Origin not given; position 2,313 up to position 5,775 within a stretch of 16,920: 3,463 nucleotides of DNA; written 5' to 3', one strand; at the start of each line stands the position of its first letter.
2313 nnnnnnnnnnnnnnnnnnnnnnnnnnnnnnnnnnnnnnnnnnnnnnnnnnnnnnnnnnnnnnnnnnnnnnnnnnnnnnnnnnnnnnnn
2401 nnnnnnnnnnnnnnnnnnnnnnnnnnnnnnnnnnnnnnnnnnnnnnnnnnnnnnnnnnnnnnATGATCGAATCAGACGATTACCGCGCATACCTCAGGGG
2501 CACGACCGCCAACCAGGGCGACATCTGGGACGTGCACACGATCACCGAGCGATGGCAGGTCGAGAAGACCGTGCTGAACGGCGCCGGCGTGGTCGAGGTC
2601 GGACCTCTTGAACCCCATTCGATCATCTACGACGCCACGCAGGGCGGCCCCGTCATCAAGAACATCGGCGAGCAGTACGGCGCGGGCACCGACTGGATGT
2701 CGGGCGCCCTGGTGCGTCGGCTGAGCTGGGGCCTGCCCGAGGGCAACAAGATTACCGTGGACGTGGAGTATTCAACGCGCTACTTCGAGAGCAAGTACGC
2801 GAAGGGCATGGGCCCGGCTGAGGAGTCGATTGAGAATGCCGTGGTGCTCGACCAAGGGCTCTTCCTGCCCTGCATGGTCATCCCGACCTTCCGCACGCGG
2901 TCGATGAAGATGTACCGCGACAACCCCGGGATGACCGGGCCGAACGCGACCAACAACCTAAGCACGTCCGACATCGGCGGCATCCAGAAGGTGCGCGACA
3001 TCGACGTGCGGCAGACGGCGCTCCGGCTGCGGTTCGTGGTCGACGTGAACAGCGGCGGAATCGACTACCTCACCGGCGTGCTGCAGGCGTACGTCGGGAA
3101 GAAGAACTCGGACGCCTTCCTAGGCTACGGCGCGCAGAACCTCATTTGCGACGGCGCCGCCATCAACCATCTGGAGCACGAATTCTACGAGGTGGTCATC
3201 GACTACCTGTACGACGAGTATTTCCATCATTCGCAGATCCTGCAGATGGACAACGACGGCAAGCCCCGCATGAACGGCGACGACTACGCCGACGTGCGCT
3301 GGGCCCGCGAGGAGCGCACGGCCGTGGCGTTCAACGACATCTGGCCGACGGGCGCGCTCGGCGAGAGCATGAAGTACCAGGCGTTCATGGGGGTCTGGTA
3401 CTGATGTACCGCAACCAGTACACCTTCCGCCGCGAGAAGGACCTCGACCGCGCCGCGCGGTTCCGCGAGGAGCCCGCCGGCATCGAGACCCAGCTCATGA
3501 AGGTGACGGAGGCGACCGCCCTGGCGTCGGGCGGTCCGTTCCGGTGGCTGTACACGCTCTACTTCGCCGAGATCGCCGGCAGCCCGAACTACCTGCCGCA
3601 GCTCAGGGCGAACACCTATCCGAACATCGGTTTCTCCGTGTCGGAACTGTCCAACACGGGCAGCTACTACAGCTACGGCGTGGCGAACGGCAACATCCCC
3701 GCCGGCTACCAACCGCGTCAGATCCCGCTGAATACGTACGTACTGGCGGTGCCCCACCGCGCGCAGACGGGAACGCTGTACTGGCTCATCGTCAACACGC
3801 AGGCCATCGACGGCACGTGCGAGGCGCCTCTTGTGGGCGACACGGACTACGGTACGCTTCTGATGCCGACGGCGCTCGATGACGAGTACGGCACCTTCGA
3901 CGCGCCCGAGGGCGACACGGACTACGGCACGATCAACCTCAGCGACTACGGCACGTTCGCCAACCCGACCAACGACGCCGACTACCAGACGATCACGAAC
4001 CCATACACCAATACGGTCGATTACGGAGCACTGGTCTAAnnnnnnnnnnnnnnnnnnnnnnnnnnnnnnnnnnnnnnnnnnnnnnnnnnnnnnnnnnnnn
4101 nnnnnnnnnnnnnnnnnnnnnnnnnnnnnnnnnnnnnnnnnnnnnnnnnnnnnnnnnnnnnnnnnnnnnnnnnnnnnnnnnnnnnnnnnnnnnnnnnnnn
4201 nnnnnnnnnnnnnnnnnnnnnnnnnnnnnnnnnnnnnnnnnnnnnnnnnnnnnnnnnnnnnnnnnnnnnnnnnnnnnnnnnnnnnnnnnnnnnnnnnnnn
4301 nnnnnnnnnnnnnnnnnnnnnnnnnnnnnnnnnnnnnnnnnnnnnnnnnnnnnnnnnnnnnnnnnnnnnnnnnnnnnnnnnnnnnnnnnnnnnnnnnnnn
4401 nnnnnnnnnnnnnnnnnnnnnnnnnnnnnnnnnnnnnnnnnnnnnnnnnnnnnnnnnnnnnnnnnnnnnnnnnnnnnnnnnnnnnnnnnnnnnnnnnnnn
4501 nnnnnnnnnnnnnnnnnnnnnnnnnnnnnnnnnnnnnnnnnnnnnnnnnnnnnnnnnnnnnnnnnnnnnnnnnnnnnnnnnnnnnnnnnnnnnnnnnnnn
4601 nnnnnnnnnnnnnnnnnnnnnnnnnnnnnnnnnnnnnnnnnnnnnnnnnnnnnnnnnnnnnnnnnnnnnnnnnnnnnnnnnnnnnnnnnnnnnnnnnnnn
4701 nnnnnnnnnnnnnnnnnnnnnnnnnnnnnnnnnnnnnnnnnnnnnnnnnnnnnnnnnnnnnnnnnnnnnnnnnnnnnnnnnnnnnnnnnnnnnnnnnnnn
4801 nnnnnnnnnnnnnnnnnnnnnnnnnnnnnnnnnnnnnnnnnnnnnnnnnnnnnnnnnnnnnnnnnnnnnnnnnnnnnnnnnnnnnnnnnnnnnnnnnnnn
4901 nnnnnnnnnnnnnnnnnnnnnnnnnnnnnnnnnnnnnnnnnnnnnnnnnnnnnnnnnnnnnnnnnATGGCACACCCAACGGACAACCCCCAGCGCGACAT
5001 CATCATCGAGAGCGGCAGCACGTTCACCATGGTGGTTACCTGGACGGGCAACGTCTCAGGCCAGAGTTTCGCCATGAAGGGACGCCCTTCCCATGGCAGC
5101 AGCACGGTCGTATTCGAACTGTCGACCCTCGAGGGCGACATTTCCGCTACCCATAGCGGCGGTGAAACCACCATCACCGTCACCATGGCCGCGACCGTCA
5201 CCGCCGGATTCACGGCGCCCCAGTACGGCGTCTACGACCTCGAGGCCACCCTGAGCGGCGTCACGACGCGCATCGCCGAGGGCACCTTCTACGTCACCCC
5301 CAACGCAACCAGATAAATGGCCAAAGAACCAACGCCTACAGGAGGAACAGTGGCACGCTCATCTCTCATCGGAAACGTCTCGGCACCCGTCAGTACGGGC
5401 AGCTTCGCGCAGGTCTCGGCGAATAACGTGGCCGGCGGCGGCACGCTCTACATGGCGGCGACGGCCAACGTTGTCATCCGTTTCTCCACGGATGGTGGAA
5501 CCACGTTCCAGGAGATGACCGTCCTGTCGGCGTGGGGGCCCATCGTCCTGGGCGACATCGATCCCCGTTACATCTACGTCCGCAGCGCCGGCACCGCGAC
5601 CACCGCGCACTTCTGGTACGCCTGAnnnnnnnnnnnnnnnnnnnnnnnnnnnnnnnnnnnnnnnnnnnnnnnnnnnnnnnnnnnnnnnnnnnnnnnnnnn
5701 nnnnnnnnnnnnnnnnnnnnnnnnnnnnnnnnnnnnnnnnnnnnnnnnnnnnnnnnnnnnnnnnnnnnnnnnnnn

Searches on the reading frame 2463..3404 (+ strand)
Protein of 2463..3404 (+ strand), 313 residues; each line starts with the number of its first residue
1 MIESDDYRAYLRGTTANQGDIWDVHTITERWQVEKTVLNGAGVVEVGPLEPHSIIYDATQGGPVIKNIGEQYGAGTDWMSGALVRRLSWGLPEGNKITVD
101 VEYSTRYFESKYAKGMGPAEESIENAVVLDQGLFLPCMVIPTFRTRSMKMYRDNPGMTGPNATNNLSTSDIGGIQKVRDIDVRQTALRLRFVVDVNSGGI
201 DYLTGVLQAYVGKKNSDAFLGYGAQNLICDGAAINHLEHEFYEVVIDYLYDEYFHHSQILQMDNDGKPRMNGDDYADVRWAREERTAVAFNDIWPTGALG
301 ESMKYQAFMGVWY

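Call 9: search_protein_families(library=pfam, max_evalue=0.01, proteins=[window:2463-3404:+])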
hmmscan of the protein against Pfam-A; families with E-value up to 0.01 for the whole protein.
window:2463-3404:+ (313 aa): 0 families

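Call 12: search_protein_families(library=phrogs, max_evalue=0.001, proteins=[window:2463-3404:+])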
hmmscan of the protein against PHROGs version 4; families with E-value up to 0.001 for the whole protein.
window:2463-3404:+ (313 aa): 0 families

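Call 43: search_solved_structures(query=A3, max_evalue=10)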
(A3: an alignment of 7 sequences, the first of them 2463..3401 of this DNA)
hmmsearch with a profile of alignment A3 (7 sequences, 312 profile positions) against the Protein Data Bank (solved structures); distinct sequences matched with E-value up to 10: 0.

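Call 50: search_protein_families(library=pfam, alignment_id=A3, max_evalue=5)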
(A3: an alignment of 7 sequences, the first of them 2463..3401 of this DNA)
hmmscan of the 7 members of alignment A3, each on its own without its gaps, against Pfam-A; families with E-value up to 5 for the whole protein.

A. member 1, window:2463-3401:+ (313 aa): 0 families

B. families by the number of members that match (of 7 scanned): 0 families

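Call 60: find_homologous_proteins(query=window:2463-3401:+, max_evalue=0.001)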
Query window:2463-3401:+ (313 aa): 35 proteins with E <= 0.001 among 1204 candidates.
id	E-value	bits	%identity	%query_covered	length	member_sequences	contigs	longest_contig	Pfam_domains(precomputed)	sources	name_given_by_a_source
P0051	3.3e-205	698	95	100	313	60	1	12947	-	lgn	-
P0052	3.2e-184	630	88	100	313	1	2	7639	-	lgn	-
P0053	2.0e-148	512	71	100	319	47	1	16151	-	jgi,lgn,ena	jgi:hypothetical protein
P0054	5.2e-102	359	51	100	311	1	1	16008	-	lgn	-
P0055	2.9e-101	357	53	99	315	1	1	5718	-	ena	-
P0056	1.1e-99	352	50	99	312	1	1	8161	-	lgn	-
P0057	1.1e-98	348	52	99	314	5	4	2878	-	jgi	-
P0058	2.8e-98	347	52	100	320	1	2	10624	-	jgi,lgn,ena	-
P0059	3.8e-98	347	52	100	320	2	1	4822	-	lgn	-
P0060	4.0e-98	347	51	100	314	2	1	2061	-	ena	-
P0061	4.3e-97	343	52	100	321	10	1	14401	-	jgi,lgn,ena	-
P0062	1.4e-94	335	50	100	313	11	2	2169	-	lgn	-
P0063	1.5e-93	332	50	99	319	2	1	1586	-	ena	-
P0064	6.8e-93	329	50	100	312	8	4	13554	-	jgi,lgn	-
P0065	2.8e-92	327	47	100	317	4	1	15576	-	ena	-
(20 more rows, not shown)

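Call 69: predict_structure(alignment_id=A8)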
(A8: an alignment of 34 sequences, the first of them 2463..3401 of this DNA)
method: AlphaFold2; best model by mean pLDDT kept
length: 313 residues; sequences in the alignment: 34
mean_pLDDT: 92.0   pTM: 0.82
mean pLDDT of the five models: 92.0, 91.6, 90.7, 89.4, 86.7
residues with pLDDT >= 90: 243; 70-90: 69; 50-70: 1; < 50: 0
segments of 3 or more residues with pLDDT < 50: none
pLDDT, mean of each block of 10 residues (from residue 1): 94 94 94 88 81 92 93 90 94 92 94 95 95 95 93 85 90 89 95 88 92 95 95 91 95 93 89 89 94 93 95 90
secondary structure, 60 per line:
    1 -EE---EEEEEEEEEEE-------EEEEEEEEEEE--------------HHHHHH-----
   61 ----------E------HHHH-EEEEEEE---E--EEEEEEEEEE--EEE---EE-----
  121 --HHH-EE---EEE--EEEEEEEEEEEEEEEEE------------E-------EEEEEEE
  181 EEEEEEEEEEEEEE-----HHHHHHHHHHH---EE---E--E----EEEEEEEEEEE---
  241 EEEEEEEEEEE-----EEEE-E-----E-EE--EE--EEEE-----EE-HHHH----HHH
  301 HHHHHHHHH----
elements in order: E7-17 E25-35 H50-55 H78-81 E83-89 E96-105 E108-110 E132-134 E137-153 E174-194 H200-210 E227-237 E241-251 E257-260 E278-281 H290-293 H298-309

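Call 74: fold_search(model_id=the predicted structure, library=pdb)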
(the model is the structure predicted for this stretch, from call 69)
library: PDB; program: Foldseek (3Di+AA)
matches with E <= 10: 408; with E <= 0.001: 0
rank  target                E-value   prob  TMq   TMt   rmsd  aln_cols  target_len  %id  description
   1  8fqc_U1               3.2e-02  0.72  0.17  0.14   9.2       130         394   10  Structure of baseplate with receptor binding complex of Agrobacterium phage Milano (released 2024-01-31)
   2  6s7t_E                5.7e-02  0.07  0.12  0.09  30.3       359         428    9  Cryo-EM structure of human oligosaccharyltransferase complex OST-B (released 2019-12-18)
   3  9b45_S                7.0e-02  0.63  0.18  0.30  14.9       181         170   12  Pseudomonas phage Pa193 baseplate complex and tail fiber (released 2024-10-16)
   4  8eon_A                7.8e-02  0.54  0.20  0.32  20.1       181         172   13  Pseudomonas phage E217 baseplate complex (released 2023-07-26)
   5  3eoj                  9.2e-02  0.09  0.15  0.13  23.1       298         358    8  Fmo protein from Prosthecochloris Aestuarii 2K AT 1.3A Resolution (released 2009-05-12)
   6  9j1k_A                9.7e-02  0.41  0.17  0.28  10.3       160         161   11  Tip region of monocin (released 2025-01-08)
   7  8qhs_A                1.0e-01  0.41  0.18  0.29  10.7       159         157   10  Cryo-EM structure of the monocin tail-tube, MttP. (released 2024-06-19)
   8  9j1j_C                1.1e-01  0.38  0.18  0.31  10.2       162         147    9  Cap region of monocin (released 2025-01-08)
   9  9rku_A1               1.2e-01  0.47  0.19  0.16  10.1       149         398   10  Agrobacterium phage 7-7-1 baseplate (released 2025-12-10)
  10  7yfz_a                1.3e-01  0.33  0.20  0.31  16.9       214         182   10  Cyanophage Pam3 baseplate proteins (released 2023-01-18)
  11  9ndy_B                1.7e-01  0.20  0.18  0.25  15.3       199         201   10  Composite baseplate asymmetric unit of JohannRWettstein (Bas63) (released 2025-11-19)
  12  9ki1_0                2.0e-01  0.77  0.22  0.16   8.0       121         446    9  Baseplate structure of Escherichia phage Mu (released 2025-02-12)
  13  3sot_E                2.0e-01  0.05  0.13  0.13  20.2       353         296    8  Crystal structure of a Multidomain protein including DUF1735 (BACOVA_03322) from Bacteroides ovatus at 2.80 A resoluti (released 2011-07-27)
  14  6v8i_AC               2.3e-01  0.41  0.20  0.19  11.7       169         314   11  Composite atomic model of the Staphylococcus aureus phage 80alpha baseplate (released 2020-03-04)
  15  9j1j_B                2.4e-01  0.28  0.17  0.28  10.4       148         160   10  Cap region of monocin (released 2025-01-08)
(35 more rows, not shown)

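Call 78: fold_search(model_id=the predicted structure, library=viral)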
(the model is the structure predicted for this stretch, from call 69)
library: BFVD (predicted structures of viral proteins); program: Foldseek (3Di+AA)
matches with E <= 10: 888; with E <= 0.001: 18
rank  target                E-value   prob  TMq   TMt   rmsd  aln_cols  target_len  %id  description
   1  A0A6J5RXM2            1.1e-13  1.00  0.43  0.52  11.9       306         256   18  Uncharacterized protein [uncultured Caudovirales phage]
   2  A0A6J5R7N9            1.5e-13  1.00  0.63  0.64   6.2       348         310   18  Uncharacterized protein [uncultured Caudovirales phage]
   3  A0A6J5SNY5            2.8e-13  1.00  0.65  0.69   5.6       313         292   14  Uncharacterized protein [uncultured Caudovirales phage]
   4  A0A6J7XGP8            2.7e-10  1.00  0.41  0.43  17.4       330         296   12  Uncharacterized protein [uncultured Caudovirales phage]
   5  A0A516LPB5            8.6e-08  1.00  0.28  0.29  12.4       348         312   12  (no name in the UniProt tables at hand)
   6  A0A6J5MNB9            2.2e-07  1.00  0.29  0.24  15.5       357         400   10  Uncharacterized protein [uncultured Caudovirales phage]
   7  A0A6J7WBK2            3.8e-07  1.00  0.32  0.33  13.0       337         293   10  Uncharacterized protein [uncultured Caudovirales phage]
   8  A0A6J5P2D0            6.2e-07  1.00  0.32  0.30  10.5       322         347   10  Uncharacterized protein [uncultured Caudovirales phage]
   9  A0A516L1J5            7.6e-07  1.00  0.35  0.40  10.7       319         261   11  (no name in the UniProt tables at hand)
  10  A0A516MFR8            1.1e-06  1.00  0.26  0.27  14.2       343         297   11  (no name in the UniProt tables at hand)
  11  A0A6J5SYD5            1.1e-06  1.00  0.33  0.34  13.0       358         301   12  Uncharacterized protein [uncultured Caudovirales phage]
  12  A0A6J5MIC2            1.6e-06  1.00  0.34  0.30  14.7       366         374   10  Uncharacterized protein [uncultured Caudovirales phage]
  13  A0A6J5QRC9            4.0e-06  1.00  0.37  0.39   9.3       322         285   10  Uncharacterized protein [uncultured Caudovirales phage]
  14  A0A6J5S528            5.2e-06  1.00  0.35  0.35  10.0       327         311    9  Uncharacterized protein [uncultured Caudovirales phage]
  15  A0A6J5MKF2            1.8e-05  1.00  0.35  0.35  10.2       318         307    9  Uncharacterized protein [uncultured Caudovirales phage]
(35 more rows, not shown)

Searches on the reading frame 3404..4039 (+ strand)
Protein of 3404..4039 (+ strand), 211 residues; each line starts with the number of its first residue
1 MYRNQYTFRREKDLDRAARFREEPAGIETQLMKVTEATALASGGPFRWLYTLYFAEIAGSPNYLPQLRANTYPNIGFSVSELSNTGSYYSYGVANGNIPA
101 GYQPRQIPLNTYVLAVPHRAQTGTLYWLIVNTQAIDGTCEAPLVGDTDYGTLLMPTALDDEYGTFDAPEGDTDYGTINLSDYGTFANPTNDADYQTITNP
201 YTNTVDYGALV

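Call 9: search_protein_families(library=pfam, max_evalue=0.01, proteins=[window:3404-4039:+])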
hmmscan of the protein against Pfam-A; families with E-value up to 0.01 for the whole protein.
window:3404-4039:+ (211 aa): 0 families

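Call 12: search_protein_families(library=phrogs, max_evalue=0.001, proteins=[window:3404-4039:+])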
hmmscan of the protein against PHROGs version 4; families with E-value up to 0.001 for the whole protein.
window:3404-4039:+ (211 aa): 0 families

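Call 94: search_protein_families(library=ncbifam, max_evalue=0.05, proteins=[window:3404-4039:+])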
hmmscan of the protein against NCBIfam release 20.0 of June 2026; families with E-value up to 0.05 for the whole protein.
window:3404-4039:+ (211 aa): 0 families

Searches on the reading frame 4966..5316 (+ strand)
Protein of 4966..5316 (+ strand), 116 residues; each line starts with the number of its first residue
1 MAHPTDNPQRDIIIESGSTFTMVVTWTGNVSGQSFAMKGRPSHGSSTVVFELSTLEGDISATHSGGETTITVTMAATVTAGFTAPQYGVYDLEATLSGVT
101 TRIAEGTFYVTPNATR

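Call 9: search_protein_families(library=pfam, max_evalue=0.01, proteins=[window:4966-5316:+])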
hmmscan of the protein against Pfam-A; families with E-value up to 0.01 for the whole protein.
window:4966-5316:+ (116 aa): 1 family
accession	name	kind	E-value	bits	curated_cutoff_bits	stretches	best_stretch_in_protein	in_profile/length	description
PF23926.2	LtfC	-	0.00047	21.1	27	1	6-107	1-96/100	LtfC-like, beta-sandwich domain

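Call 12: search_protein_families(library=phrogs, max_evalue=0.001, proteins=[window:4966-5316:+])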
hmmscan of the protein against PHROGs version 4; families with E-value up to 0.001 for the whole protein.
window:4966-5316:+ (116 aa): 1 family
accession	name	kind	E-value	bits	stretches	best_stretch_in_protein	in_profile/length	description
phrog_1084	-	unknown function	8.1e-13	49.5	1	7-116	5-116/123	unknown function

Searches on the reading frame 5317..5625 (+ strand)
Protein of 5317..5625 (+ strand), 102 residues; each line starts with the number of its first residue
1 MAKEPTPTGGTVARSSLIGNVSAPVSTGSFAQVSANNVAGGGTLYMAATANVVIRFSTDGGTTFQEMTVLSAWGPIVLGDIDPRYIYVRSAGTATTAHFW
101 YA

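Call 9: search_protein_families(library=pfam, max_evalue=0.01, proteins=[window:5317-5625:+])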
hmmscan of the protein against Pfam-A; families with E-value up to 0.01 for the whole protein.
window:5317-5625:+ (102 aa): 0 families

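Call 12: search_protein_families(library=phrogs, max_evalue=0.001, proteins=[window:5317-5625:+])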
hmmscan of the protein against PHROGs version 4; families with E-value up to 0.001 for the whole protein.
window:5317-5625:+ (102 aa): 1 family
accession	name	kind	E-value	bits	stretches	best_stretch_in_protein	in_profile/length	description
phrog_38670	-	tail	0.00066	18.3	1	21-73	1020-1074/1280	tail fiber protein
